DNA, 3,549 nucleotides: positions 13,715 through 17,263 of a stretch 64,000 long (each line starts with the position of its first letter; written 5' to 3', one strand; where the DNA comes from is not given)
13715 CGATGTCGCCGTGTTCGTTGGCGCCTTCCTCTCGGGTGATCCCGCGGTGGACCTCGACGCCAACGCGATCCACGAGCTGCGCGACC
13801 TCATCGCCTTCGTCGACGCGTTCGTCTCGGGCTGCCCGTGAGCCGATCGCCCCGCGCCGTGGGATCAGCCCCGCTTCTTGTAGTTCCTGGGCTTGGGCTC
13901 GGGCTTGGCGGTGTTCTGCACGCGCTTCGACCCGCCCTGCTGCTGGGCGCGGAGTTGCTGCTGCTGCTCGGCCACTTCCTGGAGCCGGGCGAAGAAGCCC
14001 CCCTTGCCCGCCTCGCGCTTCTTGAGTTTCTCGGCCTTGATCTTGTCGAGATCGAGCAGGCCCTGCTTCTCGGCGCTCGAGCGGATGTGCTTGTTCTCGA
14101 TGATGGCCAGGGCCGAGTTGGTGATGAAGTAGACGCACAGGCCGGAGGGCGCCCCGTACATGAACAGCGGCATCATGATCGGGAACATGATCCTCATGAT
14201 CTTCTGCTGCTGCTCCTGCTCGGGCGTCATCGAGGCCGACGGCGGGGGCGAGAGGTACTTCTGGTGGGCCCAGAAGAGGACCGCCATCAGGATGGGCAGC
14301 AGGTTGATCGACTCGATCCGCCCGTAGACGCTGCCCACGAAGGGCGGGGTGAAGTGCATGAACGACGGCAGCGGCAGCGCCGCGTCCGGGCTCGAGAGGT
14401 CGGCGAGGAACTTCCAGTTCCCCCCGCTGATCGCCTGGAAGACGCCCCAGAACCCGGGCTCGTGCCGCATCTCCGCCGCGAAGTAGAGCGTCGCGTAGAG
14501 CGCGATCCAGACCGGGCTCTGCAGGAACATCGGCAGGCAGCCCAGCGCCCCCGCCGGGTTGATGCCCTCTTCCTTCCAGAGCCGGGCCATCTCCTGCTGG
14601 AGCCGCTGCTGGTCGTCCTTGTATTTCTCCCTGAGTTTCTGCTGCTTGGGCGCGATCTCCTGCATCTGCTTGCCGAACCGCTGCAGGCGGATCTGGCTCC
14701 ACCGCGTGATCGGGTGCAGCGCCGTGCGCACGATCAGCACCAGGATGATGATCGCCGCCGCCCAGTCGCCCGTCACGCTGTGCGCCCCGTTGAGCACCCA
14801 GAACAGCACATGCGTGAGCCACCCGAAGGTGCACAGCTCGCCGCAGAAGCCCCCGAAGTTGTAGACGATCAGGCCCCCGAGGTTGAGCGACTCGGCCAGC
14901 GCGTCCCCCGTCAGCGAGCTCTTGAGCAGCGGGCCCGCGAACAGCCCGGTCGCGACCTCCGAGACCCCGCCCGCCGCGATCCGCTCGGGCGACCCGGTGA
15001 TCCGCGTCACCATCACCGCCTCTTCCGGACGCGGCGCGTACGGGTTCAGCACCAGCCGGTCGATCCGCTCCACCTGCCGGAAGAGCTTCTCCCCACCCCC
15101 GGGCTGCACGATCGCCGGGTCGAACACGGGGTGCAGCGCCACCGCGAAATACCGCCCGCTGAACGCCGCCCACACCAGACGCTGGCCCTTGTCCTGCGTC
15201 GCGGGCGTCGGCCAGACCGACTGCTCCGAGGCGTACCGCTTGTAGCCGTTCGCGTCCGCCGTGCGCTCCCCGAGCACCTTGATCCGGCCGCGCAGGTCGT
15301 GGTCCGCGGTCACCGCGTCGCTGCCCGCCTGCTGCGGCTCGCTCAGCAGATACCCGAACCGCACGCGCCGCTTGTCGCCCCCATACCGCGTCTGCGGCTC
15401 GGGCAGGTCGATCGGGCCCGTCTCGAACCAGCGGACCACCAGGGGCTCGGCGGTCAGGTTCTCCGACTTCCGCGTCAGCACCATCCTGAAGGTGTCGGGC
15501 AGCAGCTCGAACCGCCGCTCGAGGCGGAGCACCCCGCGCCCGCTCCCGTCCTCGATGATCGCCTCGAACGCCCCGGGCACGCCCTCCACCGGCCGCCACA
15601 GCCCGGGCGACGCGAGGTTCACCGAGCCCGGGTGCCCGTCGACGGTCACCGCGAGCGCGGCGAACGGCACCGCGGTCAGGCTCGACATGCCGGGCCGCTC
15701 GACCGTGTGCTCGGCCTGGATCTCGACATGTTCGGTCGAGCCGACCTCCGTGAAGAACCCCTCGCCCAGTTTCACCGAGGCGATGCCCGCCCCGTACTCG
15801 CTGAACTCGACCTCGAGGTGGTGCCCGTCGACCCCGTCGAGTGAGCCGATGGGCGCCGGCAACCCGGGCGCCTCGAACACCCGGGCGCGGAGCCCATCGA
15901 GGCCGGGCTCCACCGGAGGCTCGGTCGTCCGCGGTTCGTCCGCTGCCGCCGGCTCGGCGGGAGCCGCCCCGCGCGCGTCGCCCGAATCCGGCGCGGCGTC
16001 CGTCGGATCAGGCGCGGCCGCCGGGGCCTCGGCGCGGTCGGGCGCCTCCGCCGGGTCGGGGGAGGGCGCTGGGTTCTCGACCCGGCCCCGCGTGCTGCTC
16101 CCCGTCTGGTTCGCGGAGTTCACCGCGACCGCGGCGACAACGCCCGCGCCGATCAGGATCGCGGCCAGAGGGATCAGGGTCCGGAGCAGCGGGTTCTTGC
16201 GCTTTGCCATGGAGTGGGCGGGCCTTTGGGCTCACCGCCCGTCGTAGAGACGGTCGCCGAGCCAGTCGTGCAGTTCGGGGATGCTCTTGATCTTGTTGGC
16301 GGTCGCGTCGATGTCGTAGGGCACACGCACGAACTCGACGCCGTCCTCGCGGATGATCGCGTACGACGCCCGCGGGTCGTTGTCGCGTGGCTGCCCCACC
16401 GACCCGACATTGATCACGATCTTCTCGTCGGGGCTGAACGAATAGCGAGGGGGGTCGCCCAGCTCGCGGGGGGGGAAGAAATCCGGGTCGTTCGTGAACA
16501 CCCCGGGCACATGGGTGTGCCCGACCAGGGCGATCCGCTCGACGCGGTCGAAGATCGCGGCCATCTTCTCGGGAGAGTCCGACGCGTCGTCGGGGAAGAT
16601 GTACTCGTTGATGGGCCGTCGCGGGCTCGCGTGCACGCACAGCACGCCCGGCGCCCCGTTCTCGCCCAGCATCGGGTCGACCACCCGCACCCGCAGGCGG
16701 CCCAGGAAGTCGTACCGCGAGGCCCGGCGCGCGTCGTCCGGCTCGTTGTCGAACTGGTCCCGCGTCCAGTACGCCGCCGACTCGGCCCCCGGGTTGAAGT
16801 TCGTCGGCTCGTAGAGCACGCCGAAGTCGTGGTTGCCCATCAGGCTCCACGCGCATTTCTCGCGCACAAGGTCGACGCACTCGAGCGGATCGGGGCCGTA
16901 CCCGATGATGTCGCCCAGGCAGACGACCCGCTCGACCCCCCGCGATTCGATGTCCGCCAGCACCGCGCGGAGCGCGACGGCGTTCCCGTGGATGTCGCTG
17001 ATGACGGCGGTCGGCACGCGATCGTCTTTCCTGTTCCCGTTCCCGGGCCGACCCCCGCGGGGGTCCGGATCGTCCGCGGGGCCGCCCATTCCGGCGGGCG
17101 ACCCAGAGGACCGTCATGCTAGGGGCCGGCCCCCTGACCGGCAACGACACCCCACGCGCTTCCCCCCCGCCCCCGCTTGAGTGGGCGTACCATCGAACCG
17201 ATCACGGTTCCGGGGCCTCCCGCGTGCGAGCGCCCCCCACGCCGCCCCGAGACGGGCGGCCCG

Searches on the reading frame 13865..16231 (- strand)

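Call 10: search_protein_families(library=pfam, proteins=[window:13865-16231:-], max_evalue=0.001)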
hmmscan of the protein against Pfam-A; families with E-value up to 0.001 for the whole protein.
window:13865-16231:- (788 aa): 1 family
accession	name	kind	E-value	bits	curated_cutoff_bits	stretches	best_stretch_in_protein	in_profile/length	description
PF02096.25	60KD_IMP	-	1.4e-42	145.9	35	1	490-716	1-161/163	60Kd inner membrane protein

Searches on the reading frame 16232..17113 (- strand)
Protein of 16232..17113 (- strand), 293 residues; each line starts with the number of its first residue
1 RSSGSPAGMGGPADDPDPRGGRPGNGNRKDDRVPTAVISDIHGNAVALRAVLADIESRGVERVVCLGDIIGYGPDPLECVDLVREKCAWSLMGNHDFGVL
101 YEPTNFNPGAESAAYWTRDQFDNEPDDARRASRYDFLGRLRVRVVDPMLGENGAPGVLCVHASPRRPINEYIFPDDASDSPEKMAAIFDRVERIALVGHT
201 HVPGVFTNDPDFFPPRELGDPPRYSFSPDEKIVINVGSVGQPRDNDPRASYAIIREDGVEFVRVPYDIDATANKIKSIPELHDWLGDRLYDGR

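Call 10: search_protein_families(library=pfam, proteins=[window:16232-17113:-], max_evalue=0.001)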
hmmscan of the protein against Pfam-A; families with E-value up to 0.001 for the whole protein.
window:16232-17113:- (293 aa): 2 families
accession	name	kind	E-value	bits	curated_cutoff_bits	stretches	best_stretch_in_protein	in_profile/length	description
PF00149.33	Metallophos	-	1.1e-14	55.7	21.5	1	34-203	2-191/191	Calcineurin-like phosphoesterase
PF12850.12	Metallophos_2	-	1.1e-14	55.1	27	1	36-255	4-150/154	Calcineurin-like phosphoesterase superfamily domain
